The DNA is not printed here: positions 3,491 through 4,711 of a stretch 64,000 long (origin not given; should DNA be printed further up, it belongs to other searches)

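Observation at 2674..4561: Candidate two-gene defence module next to an R-M pair: PD-(D/E)xK-motif protein plus membrane/coiled-coil/zinc-ribbon protein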

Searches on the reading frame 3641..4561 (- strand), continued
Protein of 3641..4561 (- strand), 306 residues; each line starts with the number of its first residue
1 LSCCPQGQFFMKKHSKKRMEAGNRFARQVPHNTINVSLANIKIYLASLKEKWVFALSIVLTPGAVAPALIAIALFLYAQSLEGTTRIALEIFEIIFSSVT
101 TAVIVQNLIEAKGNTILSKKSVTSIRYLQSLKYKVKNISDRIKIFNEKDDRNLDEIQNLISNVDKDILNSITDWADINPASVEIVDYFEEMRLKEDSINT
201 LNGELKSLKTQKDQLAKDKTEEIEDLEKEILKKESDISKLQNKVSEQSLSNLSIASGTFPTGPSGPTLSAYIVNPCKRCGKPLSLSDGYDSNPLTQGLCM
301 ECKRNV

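Call 86: search_dna_similar(query=P0203, collection=plasmids, mode=protein, max_evalue=0.001)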
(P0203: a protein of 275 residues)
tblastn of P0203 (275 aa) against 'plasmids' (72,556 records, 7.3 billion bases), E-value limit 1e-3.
No match.

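Call 87: find_homologous_proteins(query=A7, max_evalue=1e-10)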
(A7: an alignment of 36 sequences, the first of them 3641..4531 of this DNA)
Query A7 (36 sequences) (296 aa, profile of the alignment): 29 proteins with E <= 1e-10 among 8000 candidates.
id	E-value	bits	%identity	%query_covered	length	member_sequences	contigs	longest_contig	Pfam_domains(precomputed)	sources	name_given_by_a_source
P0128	3.1e-90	320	39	91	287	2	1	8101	-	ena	-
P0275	3.7e-86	307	34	91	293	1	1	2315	-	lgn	-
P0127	1.2e-83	299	37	74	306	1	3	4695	-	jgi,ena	-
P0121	1.8e-75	272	100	97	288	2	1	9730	-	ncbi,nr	ncbi:hypothetical protein A2V61_00215 [Candidatus Woesebacteria bacterium RBG_19FT_COMBO_47_8]|nr:MA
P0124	2.4e-72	262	53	90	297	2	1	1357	-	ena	-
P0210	5.0e-71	257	26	88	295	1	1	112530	-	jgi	jgi:hypothetical protein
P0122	1.8e-69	252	70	100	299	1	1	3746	-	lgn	-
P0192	8.8e-67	243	24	88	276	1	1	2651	-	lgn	-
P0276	5.0e-65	238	25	88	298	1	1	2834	-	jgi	jgi:hypothetical protein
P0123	6.4e-65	237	62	88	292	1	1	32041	-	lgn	-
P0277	1.2e-63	233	23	88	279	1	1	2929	-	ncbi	-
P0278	2.2e-63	232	26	88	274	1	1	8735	-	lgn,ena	-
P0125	6.0e-63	231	51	91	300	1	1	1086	-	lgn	-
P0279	1.8e-62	229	27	88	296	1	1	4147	-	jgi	jgi:hypothetical protein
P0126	2.1e-62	229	47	94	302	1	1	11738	-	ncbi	-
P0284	7.9e-57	211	23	78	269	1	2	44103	-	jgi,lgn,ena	-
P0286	4.3e-56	208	23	70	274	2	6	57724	PF19962.5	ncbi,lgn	ncbi:MAG: hypothetical protein AB2731_11970 [Candidatus Thiodiazotropha sp.]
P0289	9.4e-54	201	25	72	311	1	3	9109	-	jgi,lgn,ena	-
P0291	4.2e-48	182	24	71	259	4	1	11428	-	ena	-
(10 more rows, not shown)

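Call 88: find_encoding_contigs(protein=P0286, flank=6000, max_places=10)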
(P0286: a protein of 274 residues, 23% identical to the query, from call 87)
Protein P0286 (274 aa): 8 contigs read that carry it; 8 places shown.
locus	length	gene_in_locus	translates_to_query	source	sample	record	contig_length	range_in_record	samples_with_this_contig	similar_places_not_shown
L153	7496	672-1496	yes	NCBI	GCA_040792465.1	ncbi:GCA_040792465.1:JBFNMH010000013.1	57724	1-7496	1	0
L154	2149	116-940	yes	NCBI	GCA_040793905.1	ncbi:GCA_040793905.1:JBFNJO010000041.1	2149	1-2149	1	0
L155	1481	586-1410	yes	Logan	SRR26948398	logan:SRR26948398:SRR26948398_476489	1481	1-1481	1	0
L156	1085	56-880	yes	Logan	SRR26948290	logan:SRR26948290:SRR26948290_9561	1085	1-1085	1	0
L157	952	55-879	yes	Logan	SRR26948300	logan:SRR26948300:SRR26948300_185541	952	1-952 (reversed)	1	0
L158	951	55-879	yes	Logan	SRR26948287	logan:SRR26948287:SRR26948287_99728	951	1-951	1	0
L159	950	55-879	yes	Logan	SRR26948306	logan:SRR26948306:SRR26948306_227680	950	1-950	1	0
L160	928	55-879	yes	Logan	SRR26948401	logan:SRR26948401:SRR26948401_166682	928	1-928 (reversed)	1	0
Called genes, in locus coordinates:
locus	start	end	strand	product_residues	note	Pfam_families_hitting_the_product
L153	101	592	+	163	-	PF14317:YcxB (faint)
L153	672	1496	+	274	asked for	PF19962:EAD9 (faint)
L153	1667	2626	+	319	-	PF05598:DUF772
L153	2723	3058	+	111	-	PF13751:DDE_Tnp_1_6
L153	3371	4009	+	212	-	PF13103:TonB_2 (faint), PF07719:TPR_2 (faint), PF13174:TPR_6 (faint)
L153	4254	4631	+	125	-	-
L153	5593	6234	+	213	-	PF04862:DUF642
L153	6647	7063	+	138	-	PF00903:Glyoxalase, PF18029:Glyoxalase_6 (weak)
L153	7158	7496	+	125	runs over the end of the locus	PF00903:Glyoxalase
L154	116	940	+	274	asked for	PF19962:EAD9 (faint)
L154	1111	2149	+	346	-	PF05598:DUF772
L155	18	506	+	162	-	PF14317:YcxB (faint)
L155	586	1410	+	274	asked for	PF19962:EAD9 (faint)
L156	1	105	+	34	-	?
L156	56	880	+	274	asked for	PF19962:EAD9 (faint)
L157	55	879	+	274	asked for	PF19962:EAD9 (faint)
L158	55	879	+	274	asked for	PF19962:EAD9 (faint)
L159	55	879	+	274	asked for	PF19962:EAD9 (faint)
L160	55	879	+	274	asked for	PF19962:EAD9 (faint)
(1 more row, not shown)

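Call 89: search_protein_families(library=pfam, proteins=[P0286, P0210, P0284, P0128, P0146, P0176, P0203, P0133, P0291, P0289], max_evalue=0.01)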
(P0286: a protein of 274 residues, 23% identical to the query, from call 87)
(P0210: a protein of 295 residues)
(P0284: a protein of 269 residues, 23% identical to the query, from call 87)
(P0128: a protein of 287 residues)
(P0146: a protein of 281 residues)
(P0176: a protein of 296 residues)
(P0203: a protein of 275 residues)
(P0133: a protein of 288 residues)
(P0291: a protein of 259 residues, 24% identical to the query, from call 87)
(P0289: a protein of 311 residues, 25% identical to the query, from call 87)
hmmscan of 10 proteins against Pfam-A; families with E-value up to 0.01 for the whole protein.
P0286 (274 aa): 1 family
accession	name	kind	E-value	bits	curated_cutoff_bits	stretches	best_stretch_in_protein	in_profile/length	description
PF19962.4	EAD9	-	1.9e-05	24.8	25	1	159-210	10-59/62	Effector-associated domain 9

P0210 (295 aa): 3 families
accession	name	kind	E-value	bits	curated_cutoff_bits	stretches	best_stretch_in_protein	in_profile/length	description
PF17283.8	Zn_ribbon_SprT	-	0.001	19.5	28.1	1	262-293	6-36/38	SprT-like zinc ribbon domain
PF01920.25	Prefoldin_2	-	0.0054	17.1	27.6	0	173-215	58-100/106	Prefoldin subunit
PF03148.19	Tektin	-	0.0099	15.1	34.3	0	162-214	42-94/383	Tektin family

P0284 (269 aa): 2 families
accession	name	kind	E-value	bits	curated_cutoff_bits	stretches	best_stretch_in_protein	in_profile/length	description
PF08664.15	YcbB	-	0.0022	18.5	27.4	1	174-256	39-116/136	YcbB domain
PF00804.31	Syntaxin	-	0.0086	16.3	26.7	1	149-214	13-78/157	Syntaxin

P0128 (287 aa): 2 families
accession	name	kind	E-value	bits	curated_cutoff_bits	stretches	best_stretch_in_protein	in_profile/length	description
PF06785.16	UPF0242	-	0.00035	21.1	33.5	1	28-222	4-160/194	Uncharacterised protein family (UPF0242) N-terminus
PF05478.16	Prominin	-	0.0092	14.6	34.3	0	69-204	146-284/799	Prominin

P0146 (281 aa): 0 families

P0176 (296 aa): 3 families
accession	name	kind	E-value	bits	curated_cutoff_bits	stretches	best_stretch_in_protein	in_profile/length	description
PF13094.11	CENP-Q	-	0.00082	20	28.5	1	159-216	32-89/162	CENP-Q, a CENPA-CAD centromere complex subunit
PF08614.16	ATG16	-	0.0016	19.1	33.7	1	162-218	73-129/200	Autophagy protein 16 (ATG16)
PF13086.12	AAA_11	-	0.0028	17.9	27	1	100-240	65-211/257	AAA domain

P0203 (275 aa): 4 families
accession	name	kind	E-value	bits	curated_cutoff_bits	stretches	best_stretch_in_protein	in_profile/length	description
PF23137.1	HVO_0758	-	0.0084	16.4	27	0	243-273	23-52/55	HVO_0758 mu-protein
PF03462.23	PCRF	-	0.0089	16.3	24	0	117-206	3-87/194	PCRF domain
PF09548.15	Spore_III_AB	-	0.0095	16.4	32.5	0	116-209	27-109/170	Stage III sporulation protein AB (spore_III_AB)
PF00901.23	Orbi_VP5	-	0.0099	14.9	27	0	75-203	21-153/506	Orbivirus outer capsid protein VP5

P0133 (288 aa): 2 families
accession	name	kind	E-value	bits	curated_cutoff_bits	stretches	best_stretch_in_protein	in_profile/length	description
PF03058.19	Sar8_2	-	0.0036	18.2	31.7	1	40-91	7-61/85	Sar8.2 family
PF11180.13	DUF2968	-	0.0061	16.6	27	0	166-227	113-177/180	Protein of unknown function (DUF2968)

P0291 (259 aa): 7 families
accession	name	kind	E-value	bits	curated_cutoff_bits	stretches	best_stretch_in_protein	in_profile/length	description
PF07926.17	TPR_MLP1_2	-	3.4e-05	24.3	36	1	161-228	56-123/129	TPR/MLP1/MLP2-like protein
PF18595.6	Nuf2_DHR10-like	-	0.00022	21.7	28.4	1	161-227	42-108/117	Nuf2, DHR10-like domain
PF08614.16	ATG16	-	0.0018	18.9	33.7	1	123-230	13-128/200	Autophagy protein 16 (ATG16)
PF13093.11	FTA4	-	0.0018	18.6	24.8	1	127-225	68-154/199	Kinetochore complex Fta4 of Sim4 subunit, or CENP-50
PF06785.16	UPF0242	-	0.0061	17.1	33.5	0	27-227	14-166/194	Uncharacterised protein family (UPF0242) N-terminus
PF25541.1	TBCA_PH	-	0.0085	16.2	27.8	1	154-225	4-74/139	PH domain-containing proteins, TBCA domain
PF24922.1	ACBP4_C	-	0.0088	16.7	31.2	1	165-226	13-74/105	Acyl-CoA-binding domain-containing protein 4-6, C-terminal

P0289 (311 aa): 0 families

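Call 90: search_protein_families(library=padloc, proteins=[L150:1590-3533:+, L150:4405-6453:+, L150:6450-6821:+, L146:6904-8160:+, L004:2068-2775:+, L003:1436-2539:-, L003:2564-3253:-, L150:1004-1390:+, L001:8989-9297:+], max_evalue=0.001)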
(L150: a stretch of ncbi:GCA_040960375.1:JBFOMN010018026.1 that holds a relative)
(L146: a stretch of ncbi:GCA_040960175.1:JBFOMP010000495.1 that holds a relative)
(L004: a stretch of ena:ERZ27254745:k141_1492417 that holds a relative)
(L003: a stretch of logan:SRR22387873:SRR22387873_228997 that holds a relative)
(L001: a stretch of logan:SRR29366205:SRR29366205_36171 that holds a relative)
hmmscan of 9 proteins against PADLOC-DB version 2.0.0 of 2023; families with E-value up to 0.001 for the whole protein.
L150:1590-3533:+ (647 aa): 60 families (the best 25 are shown)
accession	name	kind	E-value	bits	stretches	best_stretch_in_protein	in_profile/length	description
PDLC03339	MTase_II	-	1.3e-63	213.2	1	93-354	4-273/399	Type II methyltransferase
PDLC03300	MTase_II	-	1.5e-60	202.9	1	95-367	14-292/302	Type II methyltransferase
PDLC03299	MTase_II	-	5e-51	171.9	1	85-354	7-259/296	Type II methyltransferase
PDLC03633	MTase_III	-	6.9e-51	171.7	1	94-362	79-363/616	Type III methyltransferase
PDLC03371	MTase_II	-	6.4e-48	161.5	1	90-356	8-256/260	Type II methyltransferase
PDLC03354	MTase_II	-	7.2e-46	155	2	93-269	61-247/425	Type II methyltransferase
PDLC03638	MTase_III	-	4.2e-39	132.5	2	272-392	598-715/816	Type III methyltransferase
PDLC03636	MTase_III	-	1.2e-38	131.2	2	89-251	43-194/575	Type III methyltransferase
PDLC03635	MTase_III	-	2.1e-37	127.2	2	89-244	215-366/708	Type III methyltransferase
PDLC03320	MTase_II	-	1.6e-33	114.1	1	93-358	33-280/289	Type II methyltransferase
PDLC03216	MTase_II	-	2.7e-33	113.4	2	291-358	194-261/364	Type II methyltransferase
PDLC03738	oMTase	-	2e-31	107.1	2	291-355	204-268/376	orphan methyltransferase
PDLC03265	MTase_II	-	3e-31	107.1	2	95-235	27-156/333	Type II methyltransferase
PDLC03230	MTase_II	-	5.8e-31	106.1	1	92-350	35-280/360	Type II methyltransferase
PDLC03644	MTase_III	-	2.6e-30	103.7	2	88-251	34-207/542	Type III methyltransferase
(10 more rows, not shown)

L150:4405-6453:+ (682 aa): 3 families
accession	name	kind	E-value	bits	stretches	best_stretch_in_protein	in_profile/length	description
PDLC03648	REase_III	-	2e-08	30.9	0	178-277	122-221/871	Type III restriction enzyme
PDLC03658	mREase_IV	-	6e-07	25.6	1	160-245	310-388/953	Type IV methyl-directed restriction enzyme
PDLC03659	mREase_IV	-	0.00048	16.1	0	191-246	338-390/945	Type IV methyl-directed restriction enzyme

L150:6450-6821:+ (123 aa): 0 families

L146:6904-8160:+ (418 aa): 61 families (the best 25 are shown)
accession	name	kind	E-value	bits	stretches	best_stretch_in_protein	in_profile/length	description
PDLC03259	MTase_II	-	8.5e-190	629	1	6-414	5-420/423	Type II methyltransferase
PDLC03353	MTase_II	-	2.7e-72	241.4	1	5-258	10-252/260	Type II methyltransferase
PDLC03350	MTase_II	-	6.2e-70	234.1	1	6-265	58-304/312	Type II methyltransferase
PDLC03283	MTase_II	-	4.9e-52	175.3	1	1-265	1-280/352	Type II methyltransferase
PDLC03387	MTase_II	-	1.3e-39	134.1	2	6-83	13-91/289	Type II methyltransferase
PDLC03260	MTase_II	-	1.6e-31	107.6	2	146-264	201-313/349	Type II methyltransferase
PDLC03371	MTase_II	-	4.7e-29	99.7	1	6-257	12-253/260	Type II methyltransferase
PDLC03299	MTase_II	-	1.1e-27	95.3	2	155-275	159-275/296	Type II methyltransferase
PDLC03246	MTase_II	-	1.8e-25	87.8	1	15-253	124-363/376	Type II methyltransferase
PDLC03252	MTase_II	-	2e-25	87.9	2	4-83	90-170/365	Type II methyltransferase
PDLC03363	MTase_II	-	3.3e-21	74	1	169-284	26-146/294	Type II methyltransferase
PDLC03336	MTase_II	-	3.7e-21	73.7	2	8-82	32-107/421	Type II methyltransferase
PDLC03303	MTase_II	-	6.6e-19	65.9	1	8-121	7-119/668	Type II methyltransferase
PDLC03316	MTase_II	-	7.1e-18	62.8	1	7-89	40-121/390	Type II methyltransferase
PDLC03376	MTase_II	-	1.2e-17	62.5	2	8-155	112-249/249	Type II methyltransferase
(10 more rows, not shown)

L004:2068-2775:+ (235 aa): 0 families

L003:1436-2539:- (367 aa): 0 families

L003:2564-3253:- (229 aa): 0 families

L150:1004-1390:+ (128 aa): 0 families

L001:8989-9297:+ (102 aa): 0 families
